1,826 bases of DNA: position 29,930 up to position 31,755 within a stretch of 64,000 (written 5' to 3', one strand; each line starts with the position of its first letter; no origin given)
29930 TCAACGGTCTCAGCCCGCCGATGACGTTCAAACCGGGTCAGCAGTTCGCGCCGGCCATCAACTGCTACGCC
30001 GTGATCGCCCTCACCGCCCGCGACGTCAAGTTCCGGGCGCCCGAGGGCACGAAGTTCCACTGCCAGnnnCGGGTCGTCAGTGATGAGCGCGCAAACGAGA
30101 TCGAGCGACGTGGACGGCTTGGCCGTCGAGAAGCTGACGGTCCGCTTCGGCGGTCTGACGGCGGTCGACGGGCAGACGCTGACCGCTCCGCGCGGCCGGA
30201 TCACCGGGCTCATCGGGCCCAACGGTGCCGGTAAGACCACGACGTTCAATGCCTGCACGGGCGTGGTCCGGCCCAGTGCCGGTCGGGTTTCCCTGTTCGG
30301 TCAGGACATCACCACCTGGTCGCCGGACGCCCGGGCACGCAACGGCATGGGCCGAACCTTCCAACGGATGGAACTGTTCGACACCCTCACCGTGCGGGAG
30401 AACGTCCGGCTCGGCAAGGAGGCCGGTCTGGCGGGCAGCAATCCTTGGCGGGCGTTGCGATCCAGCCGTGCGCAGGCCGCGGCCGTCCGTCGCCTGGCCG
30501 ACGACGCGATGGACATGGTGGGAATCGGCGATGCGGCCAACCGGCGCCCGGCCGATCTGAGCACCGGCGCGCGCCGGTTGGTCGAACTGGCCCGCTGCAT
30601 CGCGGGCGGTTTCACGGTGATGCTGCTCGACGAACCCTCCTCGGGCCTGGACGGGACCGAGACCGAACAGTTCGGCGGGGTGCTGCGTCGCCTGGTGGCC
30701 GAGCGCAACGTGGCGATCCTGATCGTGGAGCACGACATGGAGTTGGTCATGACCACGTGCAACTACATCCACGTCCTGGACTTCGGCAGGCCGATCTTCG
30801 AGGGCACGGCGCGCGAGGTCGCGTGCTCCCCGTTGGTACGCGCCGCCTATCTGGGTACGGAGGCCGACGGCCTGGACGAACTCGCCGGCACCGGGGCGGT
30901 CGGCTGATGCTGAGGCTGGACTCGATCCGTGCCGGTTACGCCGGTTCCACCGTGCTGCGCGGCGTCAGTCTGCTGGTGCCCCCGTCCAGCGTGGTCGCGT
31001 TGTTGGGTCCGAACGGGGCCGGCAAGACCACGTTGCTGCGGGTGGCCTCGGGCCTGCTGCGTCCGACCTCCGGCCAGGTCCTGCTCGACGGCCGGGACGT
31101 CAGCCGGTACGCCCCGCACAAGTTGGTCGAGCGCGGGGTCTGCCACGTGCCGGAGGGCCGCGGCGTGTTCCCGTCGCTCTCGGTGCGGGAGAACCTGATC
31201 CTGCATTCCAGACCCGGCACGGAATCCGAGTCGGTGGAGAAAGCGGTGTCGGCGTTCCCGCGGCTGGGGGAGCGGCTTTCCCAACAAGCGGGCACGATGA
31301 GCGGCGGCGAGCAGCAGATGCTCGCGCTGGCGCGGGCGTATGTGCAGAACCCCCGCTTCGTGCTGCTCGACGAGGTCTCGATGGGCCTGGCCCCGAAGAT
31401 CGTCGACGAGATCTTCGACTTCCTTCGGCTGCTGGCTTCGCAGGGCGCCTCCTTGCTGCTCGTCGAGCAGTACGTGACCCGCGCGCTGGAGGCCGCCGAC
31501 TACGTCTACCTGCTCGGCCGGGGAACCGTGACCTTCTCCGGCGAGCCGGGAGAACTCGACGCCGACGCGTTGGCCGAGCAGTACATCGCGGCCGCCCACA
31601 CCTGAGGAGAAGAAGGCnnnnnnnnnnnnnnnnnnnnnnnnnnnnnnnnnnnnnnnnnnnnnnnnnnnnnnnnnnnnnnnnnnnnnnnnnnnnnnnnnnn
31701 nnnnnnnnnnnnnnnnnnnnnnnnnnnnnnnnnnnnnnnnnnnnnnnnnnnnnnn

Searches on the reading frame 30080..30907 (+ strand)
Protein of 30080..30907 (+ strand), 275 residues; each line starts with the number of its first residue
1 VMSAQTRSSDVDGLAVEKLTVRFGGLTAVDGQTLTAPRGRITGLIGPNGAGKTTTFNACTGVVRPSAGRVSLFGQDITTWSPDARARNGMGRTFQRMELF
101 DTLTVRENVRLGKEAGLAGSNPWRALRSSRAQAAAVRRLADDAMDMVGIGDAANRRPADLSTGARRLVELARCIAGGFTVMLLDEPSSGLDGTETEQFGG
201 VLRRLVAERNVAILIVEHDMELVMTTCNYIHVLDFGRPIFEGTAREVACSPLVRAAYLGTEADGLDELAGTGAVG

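Call 20: search_protein_families(library=pfam, proteins=[window:30080-30907:+], max_evalue=0.001)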
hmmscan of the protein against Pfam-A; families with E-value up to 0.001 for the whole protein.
window:30080-30907:+ (275 aa): 5 families
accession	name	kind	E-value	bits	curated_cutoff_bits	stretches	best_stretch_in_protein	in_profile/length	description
PF00005.33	ABC_tran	-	3.4e-28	99.4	25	1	32-187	4-136/137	ABC transporter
PF13304.12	AAA_21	-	4.5e-07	30.7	27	0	41-58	1-18/304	AAA domain, putative AbiEii toxin, Type IV TA system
PF12399.14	BCA_ABC_TP_C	-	5.2e-07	29.6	25.5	1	237-262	1-26/27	Branched-chain amino acid ATP-binding cassette transporter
PF02463.25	SMC_N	-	0.00069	19.5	40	0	37-58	22-43/220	RecF/RecN/SMC N terminal domain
PF13604.12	AAA_30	-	0.00081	19.6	27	0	34-94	13-66/191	AAA domain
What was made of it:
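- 30080..30907 (+): LivG-type ATPase of copy a. Pfam ABC_tran plus BCA_ABC_TP_C (call 20).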

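Call 54: search_protein_families(library=ncbifam, proteins=[window:30080-30907:+], max_evalue=0.00001)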
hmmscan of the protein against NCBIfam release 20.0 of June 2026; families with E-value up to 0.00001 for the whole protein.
window:30080-30907:+ (275 aa): 172 families (the best 25 are shown)
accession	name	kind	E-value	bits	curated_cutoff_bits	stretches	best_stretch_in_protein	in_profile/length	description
NF008449.1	PRK11300.1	equivalog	1.5e-57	194.8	362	1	14-260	6-254/255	high-affinity branched-chain amino acid ABC transporter ATP-binding protein LivG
TIGR03411.1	urea_trans_UrtD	equivalog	9e-50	169.6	304.1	1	14-260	3-242/242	urea ABC transporter ATP-binding protein UrtD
TIGR04406.1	LPS_export_lptB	equivalog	2.3e-42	145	240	1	14-261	2-236/239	LPS export ABC transporter ATP-binding protein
TIGR03873.1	F420-0_ABC_ATP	hypoth_equivalog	6.1e-40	137.1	372.4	1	14-265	2-241/256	putative F420-0 ABC transporter ATP-binding protein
TIGR01188.1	drrA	subfamily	2.7e-38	132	312.45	1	22-247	2-211/302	daunorubicin resistance ABC transporter, ATP-binding protein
NF010068.0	PRK13548.1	equivalog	8.9e-36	123.3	261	1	14-257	6-240/261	heme ABC transporter ATP-binding protein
TIGR03410.1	urea_trans_UrtE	equivalog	1.1e-35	123.2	285.8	1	14-248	1-220/230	urea ABC transporter ATP-binding subunit UrtE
TIGR00968.1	3a0106s01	subfamily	3.2e-35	121.8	342.75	1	15-251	2-222/237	sulfate ABC transporter ATP-binding protein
TIGR03258.1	PhnT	equivalog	1.9e-34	119.3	499.15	1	7-259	2-241/359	2-aminoethylphosphonate ABC transport system ATP-binding subunit PhnT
TIGR03864.1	PQQ_ABC_ATP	hypoth_equivalog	1e-32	113.5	302.25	1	14-249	2-221/236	ABC transporter, ATP-binding subunit, PQQ-dependent alcohol dehydrogenase system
NF033858.1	ABC2_perm_RbbA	equivalog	1e-32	113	1050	1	12-247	265-484/909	ribosome-associated ATPase/putative transporter RbbA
TIGR03265.1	PhnT2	equivalog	2.1e-32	112.8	457.7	1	14-251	5-226/353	putative 2-aminoethylphosphonate ABC transporter ATP-binding protein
NF007082.0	PRK09536.1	equivalog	3.5e-32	112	537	1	14-274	4-253/402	corrinoid ABC transporter ATPase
NF047930.1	ABC_ATP_B6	equivalog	1.9e-31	109.3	670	1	14-240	3-216/510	putative B6 ABC transporter ATP-binding protein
TIGR02315.1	ABC_phnC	equivalog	5.8e-31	107.8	266.1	1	14-248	2-234/243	phosphonate ABC transporter ATP-binding protein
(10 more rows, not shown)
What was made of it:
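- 30080..30907 (+): NCBIfam LivG E 1.5e-57 (call 54).
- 30904..31605 (+): LivF-type ATPase of copy a. See calls 20 and 54.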

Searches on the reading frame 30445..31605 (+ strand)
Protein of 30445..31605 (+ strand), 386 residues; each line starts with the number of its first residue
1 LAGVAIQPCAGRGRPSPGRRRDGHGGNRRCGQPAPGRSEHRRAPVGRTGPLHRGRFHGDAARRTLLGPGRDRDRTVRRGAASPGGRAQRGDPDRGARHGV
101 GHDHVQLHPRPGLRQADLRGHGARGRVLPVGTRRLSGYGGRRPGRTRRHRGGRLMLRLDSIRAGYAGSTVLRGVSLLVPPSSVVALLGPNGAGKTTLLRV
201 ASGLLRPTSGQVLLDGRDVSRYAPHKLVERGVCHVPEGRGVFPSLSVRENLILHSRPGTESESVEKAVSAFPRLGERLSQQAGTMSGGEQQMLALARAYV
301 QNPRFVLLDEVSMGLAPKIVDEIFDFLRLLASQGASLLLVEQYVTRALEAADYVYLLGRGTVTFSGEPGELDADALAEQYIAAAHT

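Call 20: search_protein_families(library=pfam, proteins=[window:30445-31605:+], max_evalue=0.001)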
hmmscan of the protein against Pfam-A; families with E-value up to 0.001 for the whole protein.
window:30445-31605:+ (386 aa): 3 families
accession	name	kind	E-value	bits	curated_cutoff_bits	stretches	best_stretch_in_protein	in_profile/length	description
PF00005.33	ABC_tran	-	3.3e-31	109.1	25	1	171-310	1-134/137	ABC transporter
PF13304.12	AAA_21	-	4.5e-12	47.1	27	1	279-339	232-295/304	AAA domain, putative AbiEii toxin, Type IV TA system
PF02463.25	SMC_N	-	0.00018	21.5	40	0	281-331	133-187/220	RecF/RecN/SMC N terminal domain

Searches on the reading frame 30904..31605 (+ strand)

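Call 54: search_protein_families(library=ncbifam, proteins=[window:30904-31605:+], max_evalue=0.00001)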
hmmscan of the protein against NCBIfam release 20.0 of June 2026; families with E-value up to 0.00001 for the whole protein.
window:30904-31605:+ (233 aa): 170 families (the best 25 are shown)
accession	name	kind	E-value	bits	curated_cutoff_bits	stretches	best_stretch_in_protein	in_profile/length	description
TIGR03410.1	urea_trans_UrtE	equivalog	5.5e-59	199.4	285.8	1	3-224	1-225/230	urea ABC transporter ATP-binding subunit UrtE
NF008626.0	PRK11614.1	equivalog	3.2e-52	177.3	441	1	2-215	5-221/237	high-affinity branched-chain amino acid ABC transporter ATP-binding protein LivF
TIGR04406.1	LPS_export_lptB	equivalog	2.5e-38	131.7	240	1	3-224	2-228/239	LPS export ABC transporter ATP-binding protein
TIGR01188.1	drrA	subfamily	2.6e-36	125.5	312.45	1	13-221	4-214/302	daunorubicin resistance ABC transporter, ATP-binding protein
NF011967.0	PRK15439.1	equivalog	3e-33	115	586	1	3-224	12-233/510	autoinducer 2 ABC transporter ATP-binding protein LsrA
TIGR03864.1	PQQ_ABC_ATP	hypoth_equivalog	1.3e-32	113.2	302.25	1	3-223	2-224/236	ABC transporter, ATP-binding subunit, PQQ-dependent alcohol dehydrogenase system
NF047930.1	ABC_ATP_B6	equivalog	1.7e-30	106.1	670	1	4-218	4-223/510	putative B6 ABC transporter ATP-binding protein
TIGR03258.1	PhnT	equivalog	2.8e-30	105.5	499.15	1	3-229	9-237/359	2-aminoethylphosphonate ABC transport system ATP-binding subunit PhnT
TIGR03740.1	galliderm_ABC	subfamily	3.1e-30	105.5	309.75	1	6-214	4-207/223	lantibiotic protection ABC transporter ATP-binding subunit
TIGR03873.1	F420-0_ABC_ATP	hypoth_equivalog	4.7e-30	104.7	372.4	1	3-221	2-227/256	putative F420-0 ABC transporter ATP-binding protein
NF008449.1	PRK11300.1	equivalog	7e-30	104.1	362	2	2-101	5-104/255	high-affinity branched-chain amino acid ABC transporter ATP-binding protein LivG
TIGR03411.1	urea_trans_UrtD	equivalog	1.2e-29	103.7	304.1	1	2-221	2-232/242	urea ABC transporter ATP-binding protein UrtD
NF010060.0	PRK13537.1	equivalog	2.7e-29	102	521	1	3-218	16-233/314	nodulation factor ABC transporter ATP-binding protein NodI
TIGR02868.1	CydC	equivalog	2.8e-29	102.2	329.05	1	3-187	335-526/530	thiol reductant ABC exporter subunit CydC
TIGR00968.1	3a0106s01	subfamily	3e-29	102.2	342.75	1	6-219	4-219/237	sulfate ABC transporter ATP-binding protein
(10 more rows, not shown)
